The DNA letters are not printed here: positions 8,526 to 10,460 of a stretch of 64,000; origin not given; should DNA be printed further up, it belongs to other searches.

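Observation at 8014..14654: Surface-glycosylation module: GT2 polyprenol-phosphate sugar synthase flanked by three distinct GT-C-like polytopic proteins and a membrane-anchored methyltransferase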

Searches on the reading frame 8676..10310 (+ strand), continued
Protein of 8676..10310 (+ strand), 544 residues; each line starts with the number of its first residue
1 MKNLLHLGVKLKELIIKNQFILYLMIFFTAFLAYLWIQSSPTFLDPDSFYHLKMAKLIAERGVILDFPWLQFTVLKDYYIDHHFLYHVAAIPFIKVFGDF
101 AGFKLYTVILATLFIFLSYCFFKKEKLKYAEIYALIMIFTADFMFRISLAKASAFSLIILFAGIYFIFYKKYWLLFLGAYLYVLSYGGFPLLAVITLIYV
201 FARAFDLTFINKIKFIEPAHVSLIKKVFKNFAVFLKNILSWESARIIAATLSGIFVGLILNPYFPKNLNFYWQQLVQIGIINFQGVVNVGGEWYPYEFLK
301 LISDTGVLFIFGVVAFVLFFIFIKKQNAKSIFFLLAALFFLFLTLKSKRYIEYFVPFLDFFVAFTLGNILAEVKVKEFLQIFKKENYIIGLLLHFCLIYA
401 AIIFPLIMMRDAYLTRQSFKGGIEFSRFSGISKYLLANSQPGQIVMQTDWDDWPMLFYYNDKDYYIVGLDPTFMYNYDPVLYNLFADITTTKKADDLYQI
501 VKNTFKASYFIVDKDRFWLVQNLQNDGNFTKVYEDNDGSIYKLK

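Call 85: fold_search(model_id=the predicted structure, library=pdb)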
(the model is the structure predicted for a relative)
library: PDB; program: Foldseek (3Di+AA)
matches with E <= 10: 219; with E <= 0.001: 21
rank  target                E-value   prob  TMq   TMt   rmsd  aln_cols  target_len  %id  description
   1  8age_A                3.3e-10  1.00  0.62  0.54  11.1       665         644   13  Structure of yeast oligosaccharylransferase complex with acceptor peptide bound (released 2022-12-07)
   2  8agc_A                1.2e-09  1.00  0.61  0.49  12.7       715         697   13  Structure of yeast oligosaccharylransferase complex with lipid-linked oligosaccharide and non-acceptor peptide bound (released 2022-12-07)
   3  6s7o_A                1.8e-09  1.00  0.60  0.51  10.8       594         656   14  Cryo-EM structure of human oligosaccharyltransferase complex OST-A (released 2019-12-18)
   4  6ezn_F                2.6e-09  1.00  0.62  0.53  10.7       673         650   13  Cryo-EM structure of the yeast oligosaccharyltransferase (OST) complex (released 2018-01-17)
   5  7oci_F                4.1e-09  1.00  0.62  0.53  11.4       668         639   13  Cryo-EM structure of yeast Ost6p containing oligosaccharyltransferase complex (released 2022-02-16)
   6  8agb_A                6.2e-09  1.00  0.62  0.54  11.9       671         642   13  Structure of yeast oligosaccharylransferase complex with lipid-linked oligosaccharide bound (released 2022-12-07)
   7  8b6l_I                6.2e-09  1.00  0.59  0.48  13.4       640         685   14  Subtomogram average of the human Sec61-TRAP-OSTA-translocon (released 2022-12-07)
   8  9n9j_I                1.1e-08  1.00  0.63  0.50  12.4       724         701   12  Structure of a GRP94 folding intermediate engaged with a CCDC134- and FKBP11-bound secretory translocon (released 2025-11-19)
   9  8pn9_A                1.3e-08  1.00  0.59  0.50  11.7       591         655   14  Structure of human oligosaccharyltransferase OST-A complex bound to NGI-1 (released 2024-05-08)
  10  6s7t_A                2.5e-08  1.00  0.59  0.46   9.2       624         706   12  Cryo-EM structure of human oligosaccharyltransferase complex OST-B (released 2019-12-18)
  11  6c26_A                7.3e-08  1.00  0.59  0.50  11.9       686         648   13  The Cryo-EM structure of a eukaryotic oligosaccharyl transferase complex (released 2018-01-31)
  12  7e9s_A                9.1e-08  1.00  0.60  0.40  12.8       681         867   13  Archaeal oligosaccharyltransferase AglB from Archaeoglobus fulgidus in complex with an inhibitory peptide and a dolich (released 2021-09-08)
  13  6ftg_5                1.2e-07  1.00  0.63  0.54  11.1       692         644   12  Subtomogram average of OST-containing ribosome-translocon complexes from canine rough microsomal membranes (released 2018-03-21)
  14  9s6t_A                2.0e-07  1.00  0.47  0.52   8.5       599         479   12  Ternary cryo-EM structure of chicken ALG12 with Dol25-PP-GlcNAc2Man7, Dol25-P-Man, and Fab (released 2026-03-18)
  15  3wak                  2.2e-07  1.00  0.59  0.39  12.9       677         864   13  Crystal structure of the Archaeoglobus fulgidus oligosaccharyltransferase (O29867_ARCFU) in the apo form (released 2013-10-30)
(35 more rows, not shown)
